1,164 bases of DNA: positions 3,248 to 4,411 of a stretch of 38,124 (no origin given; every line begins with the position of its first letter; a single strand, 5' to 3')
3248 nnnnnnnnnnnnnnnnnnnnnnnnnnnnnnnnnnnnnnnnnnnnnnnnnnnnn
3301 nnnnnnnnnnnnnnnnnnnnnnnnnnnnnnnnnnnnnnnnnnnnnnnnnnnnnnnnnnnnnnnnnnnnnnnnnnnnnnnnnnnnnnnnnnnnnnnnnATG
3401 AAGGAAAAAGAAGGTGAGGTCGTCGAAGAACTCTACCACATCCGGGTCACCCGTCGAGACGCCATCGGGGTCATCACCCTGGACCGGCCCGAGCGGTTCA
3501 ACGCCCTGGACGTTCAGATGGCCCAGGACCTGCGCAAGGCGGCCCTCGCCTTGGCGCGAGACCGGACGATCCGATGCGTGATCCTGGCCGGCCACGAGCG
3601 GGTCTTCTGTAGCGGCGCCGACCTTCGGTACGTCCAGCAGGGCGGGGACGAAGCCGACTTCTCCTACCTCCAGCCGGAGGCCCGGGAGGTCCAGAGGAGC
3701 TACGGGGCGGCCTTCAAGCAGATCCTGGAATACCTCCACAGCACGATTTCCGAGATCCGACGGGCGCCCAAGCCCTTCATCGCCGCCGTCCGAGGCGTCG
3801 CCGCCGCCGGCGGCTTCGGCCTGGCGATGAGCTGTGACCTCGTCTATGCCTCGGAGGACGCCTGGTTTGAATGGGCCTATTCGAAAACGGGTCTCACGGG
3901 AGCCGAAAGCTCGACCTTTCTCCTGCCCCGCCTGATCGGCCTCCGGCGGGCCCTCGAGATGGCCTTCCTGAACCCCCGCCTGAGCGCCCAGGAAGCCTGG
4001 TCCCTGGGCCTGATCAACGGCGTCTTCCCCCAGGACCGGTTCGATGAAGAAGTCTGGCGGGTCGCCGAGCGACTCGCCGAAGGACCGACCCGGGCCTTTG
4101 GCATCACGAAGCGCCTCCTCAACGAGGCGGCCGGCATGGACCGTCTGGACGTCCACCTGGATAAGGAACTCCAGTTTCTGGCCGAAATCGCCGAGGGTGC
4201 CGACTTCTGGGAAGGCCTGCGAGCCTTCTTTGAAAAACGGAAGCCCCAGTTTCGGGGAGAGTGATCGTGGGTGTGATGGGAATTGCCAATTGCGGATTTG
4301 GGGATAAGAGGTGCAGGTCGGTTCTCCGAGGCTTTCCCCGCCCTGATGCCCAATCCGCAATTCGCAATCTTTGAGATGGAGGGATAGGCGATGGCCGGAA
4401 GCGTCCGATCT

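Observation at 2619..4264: Split HypX-like pair (PurN-type formyltransferase plus crotonase) wedged between hypD and hypE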

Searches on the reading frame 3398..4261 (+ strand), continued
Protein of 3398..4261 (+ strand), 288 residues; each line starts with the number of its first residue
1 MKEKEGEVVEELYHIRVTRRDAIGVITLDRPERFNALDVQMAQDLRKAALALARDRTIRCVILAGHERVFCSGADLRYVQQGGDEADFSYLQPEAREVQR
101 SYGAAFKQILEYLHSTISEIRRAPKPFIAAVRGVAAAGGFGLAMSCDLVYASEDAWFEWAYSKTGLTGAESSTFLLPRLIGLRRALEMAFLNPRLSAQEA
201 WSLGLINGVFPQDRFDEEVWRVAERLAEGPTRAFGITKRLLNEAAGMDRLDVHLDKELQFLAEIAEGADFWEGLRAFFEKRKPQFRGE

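Call 51: fold_search(model_id=the predicted structure, library=pdb)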
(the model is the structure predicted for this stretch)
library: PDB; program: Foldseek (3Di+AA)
matches with E <= 10: 1880; with E <= 0.001: 1067
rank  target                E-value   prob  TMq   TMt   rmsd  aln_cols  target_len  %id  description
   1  3p5m_B                8.6e-22  1.00  0.80  0.92   3.4       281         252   32  Crystal structure of an enoyl-CoA hydratase/isomerase from Mycobacterium avium (released 2010-10-27)
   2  3p5m_D                1.3e-21  1.00  0.82  0.94   1.9       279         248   33  Crystal structure of an enoyl-CoA hydratase/isomerase from Mycobacterium avium (released 2010-10-27)
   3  3p5m_E                1.7e-21  1.00  0.81  0.93   1.9       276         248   34  Crystal structure of an enoyl-CoA hydratase/isomerase from Mycobacterium avium (released 2010-10-27)
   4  4lk5_C                1.8e-21  1.00  0.79  0.92   2.0       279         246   30  Crystal structure of a enoyl-CoA hydratase from Mycobacterium avium subsp. paratuberculosis K-10 (released 2013-07-24)
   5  3p5m_C                2.2e-21  1.00  0.81  0.92   2.4       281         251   33  Crystal structure of an enoyl-CoA hydratase/isomerase from Mycobacterium avium (released 2010-10-27)
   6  3p5m_A                2.4e-21  1.00  0.83  0.95   1.9       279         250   33  Crystal structure of an enoyl-CoA hydratase/isomerase from Mycobacterium avium (released 2010-10-27)
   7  2ej5_B                4.6e-21  1.00  0.65  0.74  18.0       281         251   36  Crystal structure of GK2038 protein (enoyl-CoA hydratase subunit II) from Geobacillus kaustophilus (released 2007-09-18)
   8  3hrx_A                1.0e-20  1.00  0.67  0.76  18.2       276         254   36  Crystal structure of phenylacetic acid degradation protein PaaG (released 2009-06-23)
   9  6sl9                  1.6e-20  1.00  0.69  0.76  17.8       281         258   35  High resolution apo structure of isomerase PaaG (released 2019-12-11)
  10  4lk5_A                2.2e-20  1.00  0.79  0.94   2.2       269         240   31  Crystal structure of a enoyl-CoA hydratase from Mycobacterium avium subsp. paratuberculosis K-10 (released 2013-07-24)
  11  2qq3_I                2.6e-20  1.00  0.67  0.75  18.2       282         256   32  Crystal Structure Of Enoyl-CoA Hydrates Subunit I (gk_2039) Other Form From Geobacillus Kaustophilus HTA426 (released 2008-07-29)
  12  3pea_A                4.5e-20  1.00  0.80  0.90   3.4       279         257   28  Crystal structure of enoyl-CoA hydratase from Bacillus anthracis str. 'Ames Ancestor' (released 2010-11-03)
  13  2ej5_A                5.3e-20  1.00  0.67  0.77  18.1       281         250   34  Crystal structure of GK2038 protein (enoyl-CoA hydratase subunit II) from Geobacillus kaustophilus (released 2007-09-18)
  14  6slb                  5.9e-20  1.00  0.69  0.77  17.9       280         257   35  Crystal structure of isomerase PaaG with trans-3,4-didehydroadipyl-CoA (released 2019-12-11)
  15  3g64_A                7.8e-20  1.00  0.68  0.71  18.9       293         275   33  Crystal structure of putative enoyl-CoA hydratase from Streptomyces coelicolor A3(2) (released 2009-03-03)
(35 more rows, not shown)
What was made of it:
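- On Crotonase superfamily (PF00378): Foldseek TM is up to 0.95 (call 51).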

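Call 77: find_encoding_contigs(protein=P0185, flank=7000, max_places=1)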
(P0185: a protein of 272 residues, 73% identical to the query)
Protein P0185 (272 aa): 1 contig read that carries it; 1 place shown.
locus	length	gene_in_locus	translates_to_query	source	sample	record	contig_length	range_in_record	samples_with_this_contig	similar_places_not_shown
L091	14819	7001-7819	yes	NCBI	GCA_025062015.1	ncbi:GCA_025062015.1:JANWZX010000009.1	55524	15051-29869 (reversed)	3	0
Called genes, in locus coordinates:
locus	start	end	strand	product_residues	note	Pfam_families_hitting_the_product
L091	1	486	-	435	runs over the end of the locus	PF05977:MFS_3, PF07690:MFS_1, PF05977:MFS_3, PF07690:MFS_1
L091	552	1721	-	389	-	PF10509:GalKase_gal_bdg, PF00288:GHMP_kinases_N, PF08544:GHMP_kinases_C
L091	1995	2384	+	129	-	PF01155:HypA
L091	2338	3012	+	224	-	PF02492:cobW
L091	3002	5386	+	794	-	PF00708:Acylphosphatase, PF07503:zf-HYPF, PF01300:Sua5_yciO_yrdC, PF17788:HypF_C, PF22521:HypF_C_2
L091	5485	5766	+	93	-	PF01455:HupF_HypC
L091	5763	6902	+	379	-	PF01924:HypD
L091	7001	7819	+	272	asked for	PF00378:ECH_1, PF16113:ECH_2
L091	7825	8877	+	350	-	PF00586:AIRS, PF02769:AIRS_C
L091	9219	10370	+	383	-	PF13534:Fer4_17 (faint), PF13746:Fer4_18 (faint), PF13237:Fer4_10 (faint), PF14697:Fer4_21 (faint), PF25160:LdpA_Fe-S-bd (faint), PF13183:Fer4_8 (weak), PF17179:Fer4_22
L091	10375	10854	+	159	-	PF00027:cNMP_binding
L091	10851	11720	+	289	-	PF00175:NAD_binding_1, PF10418:DHODB_Fe-S_bind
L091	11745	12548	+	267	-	PF01058:Oxidored_q6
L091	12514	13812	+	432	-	PF00374:NiFeSe_Hases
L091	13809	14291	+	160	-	PF01750:HycI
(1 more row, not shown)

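Call 78: find_encoding_contigs(protein=P0138, flank=7000, max_places=1)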
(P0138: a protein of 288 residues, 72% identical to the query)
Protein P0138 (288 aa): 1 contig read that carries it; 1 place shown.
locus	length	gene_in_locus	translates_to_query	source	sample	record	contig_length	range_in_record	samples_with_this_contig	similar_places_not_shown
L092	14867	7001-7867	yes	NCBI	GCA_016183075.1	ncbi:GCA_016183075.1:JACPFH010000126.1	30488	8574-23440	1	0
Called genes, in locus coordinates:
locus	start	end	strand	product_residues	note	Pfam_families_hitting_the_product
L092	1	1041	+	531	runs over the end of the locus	PF27537:HoxH, PF00374:NiFeSe_Hases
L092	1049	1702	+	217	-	PF01292:Ni_hydr_CYTB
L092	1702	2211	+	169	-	PF01750:HycI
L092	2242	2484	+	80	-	PF01155:HypA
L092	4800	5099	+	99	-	PF01455:HupF_HypC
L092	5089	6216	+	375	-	PF01924:HypD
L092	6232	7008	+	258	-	PF00551:Formyl_trans_N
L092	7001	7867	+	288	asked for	PF00378:ECH_1, PF16113:ECH_2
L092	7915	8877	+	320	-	PF00586:AIRS, PF02769:AIRS_C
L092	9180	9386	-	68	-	-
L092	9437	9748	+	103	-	-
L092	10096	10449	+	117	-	PF16999:V-ATPase_G_2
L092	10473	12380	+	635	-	PF01496:V_ATPase_I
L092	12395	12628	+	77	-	PF00137:ATP-synt_C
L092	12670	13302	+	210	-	PF01991:vATP-synt_E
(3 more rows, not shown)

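Call 79: find_encoding_contigs(protein=P0191, flank=7000, max_places=1)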
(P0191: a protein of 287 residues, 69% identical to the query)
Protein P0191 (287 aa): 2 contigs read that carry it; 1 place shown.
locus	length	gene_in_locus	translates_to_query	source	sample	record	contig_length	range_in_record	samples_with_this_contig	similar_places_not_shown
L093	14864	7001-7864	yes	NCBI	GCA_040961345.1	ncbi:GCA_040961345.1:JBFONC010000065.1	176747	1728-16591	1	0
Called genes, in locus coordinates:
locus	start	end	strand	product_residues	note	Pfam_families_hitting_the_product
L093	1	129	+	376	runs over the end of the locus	PF01058:Oxidored_q6, PF14720:NiFe_hyd_SSU_C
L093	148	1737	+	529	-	PF27537:HoxH, PF00374:NiFeSe_Hases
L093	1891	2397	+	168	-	PF01292:Ni_hydr_CYTB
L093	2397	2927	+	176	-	PF01750:HycI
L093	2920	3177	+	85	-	PF01155:HypA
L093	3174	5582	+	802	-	PF00708:Acylphosphatase, PF07503:zf-HYPF, PF01300:Sua5_yciO_yrdC, PF17788:HypF_C, PF22521:HypF_C_2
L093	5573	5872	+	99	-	PF01455:HupF_HypC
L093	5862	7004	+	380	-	PF01924:HypD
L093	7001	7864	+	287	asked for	PF00378:ECH_1, PF16113:ECH_2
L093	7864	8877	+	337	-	PF00586:AIRS, PF02769:AIRS_C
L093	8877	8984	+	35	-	-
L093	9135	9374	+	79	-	-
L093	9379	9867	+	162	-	-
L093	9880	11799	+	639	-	PF01496:V_ATPase_I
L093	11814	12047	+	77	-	PF00137:ATP-synt_C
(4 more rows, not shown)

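Call 80: find_related_loci(query=A2, collection=metagenome_contigs, flank=6000)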
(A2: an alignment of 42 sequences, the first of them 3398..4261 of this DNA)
Query A2 (288 aa) in metagenome_contigs; peptide patterns used: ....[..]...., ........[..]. (x = any residue, [..] = any of these).
600 stretches matched a pattern (row limit reached: there are more); 592 encode a relative of the query (tblastn E <= 1e-3); the best 80 are kept; 80 distinct loci.
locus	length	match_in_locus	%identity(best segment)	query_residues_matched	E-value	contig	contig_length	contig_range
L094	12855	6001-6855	94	4-288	1e-161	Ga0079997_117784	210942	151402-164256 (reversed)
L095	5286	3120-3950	72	11-287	1e-139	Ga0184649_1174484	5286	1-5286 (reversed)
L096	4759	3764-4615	70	4-287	2e-138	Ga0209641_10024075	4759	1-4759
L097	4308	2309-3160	70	4-287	3e-139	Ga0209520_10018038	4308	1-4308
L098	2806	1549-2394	71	7-288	3e-142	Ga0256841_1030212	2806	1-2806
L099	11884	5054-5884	73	11-287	5e-135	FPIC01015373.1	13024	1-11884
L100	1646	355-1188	71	11-288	2e-144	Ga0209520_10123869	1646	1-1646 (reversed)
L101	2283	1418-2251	71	11-288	1e-139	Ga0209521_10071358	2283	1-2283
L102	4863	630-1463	71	11-288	1e-132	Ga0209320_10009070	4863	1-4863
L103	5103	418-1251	71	11-288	2e-132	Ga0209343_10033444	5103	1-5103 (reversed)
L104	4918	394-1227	71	11-288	2e-132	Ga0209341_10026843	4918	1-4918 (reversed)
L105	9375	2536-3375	73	8-287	3e-127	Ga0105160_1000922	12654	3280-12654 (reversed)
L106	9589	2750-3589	73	8-287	4e-127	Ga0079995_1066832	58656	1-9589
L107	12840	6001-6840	73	8-287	4e-127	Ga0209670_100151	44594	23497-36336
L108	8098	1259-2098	73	8-287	4e-127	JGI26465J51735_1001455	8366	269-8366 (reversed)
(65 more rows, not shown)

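Call 86: search_dna_similar(query=window:3398-4261:+, collection=plasmids, mode=protein, max_rows=8, max_evalue=1e-40)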
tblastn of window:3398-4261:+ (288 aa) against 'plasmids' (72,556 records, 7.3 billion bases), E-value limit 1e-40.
No match.
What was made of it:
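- Tried and rejected: Plasmid collection: no close homologue of ORF2 (call 86).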

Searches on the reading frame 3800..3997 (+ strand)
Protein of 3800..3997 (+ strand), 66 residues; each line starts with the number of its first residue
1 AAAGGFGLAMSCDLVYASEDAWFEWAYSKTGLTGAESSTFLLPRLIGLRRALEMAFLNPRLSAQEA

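Call 55: search_solved_structures(query=window:3800-3997:+, max_evalue=10, show_alignments=0)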
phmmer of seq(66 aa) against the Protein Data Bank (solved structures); distinct sequences matched with E-value up to 10: 145 (the best 60 are shown).
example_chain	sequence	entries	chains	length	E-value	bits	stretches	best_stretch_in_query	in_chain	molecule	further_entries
3hrx_A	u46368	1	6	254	1.6e-09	41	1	1-66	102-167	Probable enoyl-CoA hydratase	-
6sla_AAA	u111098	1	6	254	1.6e-09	41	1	1-66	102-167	Enoyl-CoA hydratase/carnithine racemase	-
6slb_AAA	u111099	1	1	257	1.6e-09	40.9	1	1-66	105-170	Enoyl-CoA hydratase/carnithine racemase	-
6sl9_AAA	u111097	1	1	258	1.6e-09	40.9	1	1-66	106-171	Enoyl-CoA hydratase/carnithine racemase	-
4jcs_A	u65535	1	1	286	4.8e-09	39.4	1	3-66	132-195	Enoyl-CoA hydratase/isomerase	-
4lk5_A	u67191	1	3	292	5.2e-09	39.3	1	2-66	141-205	enoyl-CoA hydratase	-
2ej5_A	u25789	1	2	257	3.6e-08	36.7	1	1-66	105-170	Enoyl-CoA hydratase subunit II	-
2pbp_A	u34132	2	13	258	5.1e-08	36.2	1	2-66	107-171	Enoyl-CoA hydratase subunit I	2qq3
4fzw_C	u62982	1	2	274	9.5e-08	35.3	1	1-66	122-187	1,2-epoxyphenylacetyl-CoA isomerase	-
3sll_A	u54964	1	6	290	1.1e-07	35.1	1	2-65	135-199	Probable enoyl-CoA hydratase/isomerase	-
7mcm_A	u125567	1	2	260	2.5e-07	34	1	3-64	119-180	Enoyl-CoA hydratase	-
3p5m_A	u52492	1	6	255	3.3e-07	33.7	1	3-64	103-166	Enoyl-CoA hydratase/isomerase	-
5e0n_X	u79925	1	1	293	7.7e-07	32.5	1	2-65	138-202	Enoyl-CoA hydratase/isomerase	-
2gtr_A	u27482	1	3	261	8.3e-07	32.4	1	5-66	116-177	Chromodomain Y-like protein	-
1jxz_A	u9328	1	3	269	1.6e-06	31.5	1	1-66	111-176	4-chlorobenzoyl Coenzyme A dehalogenase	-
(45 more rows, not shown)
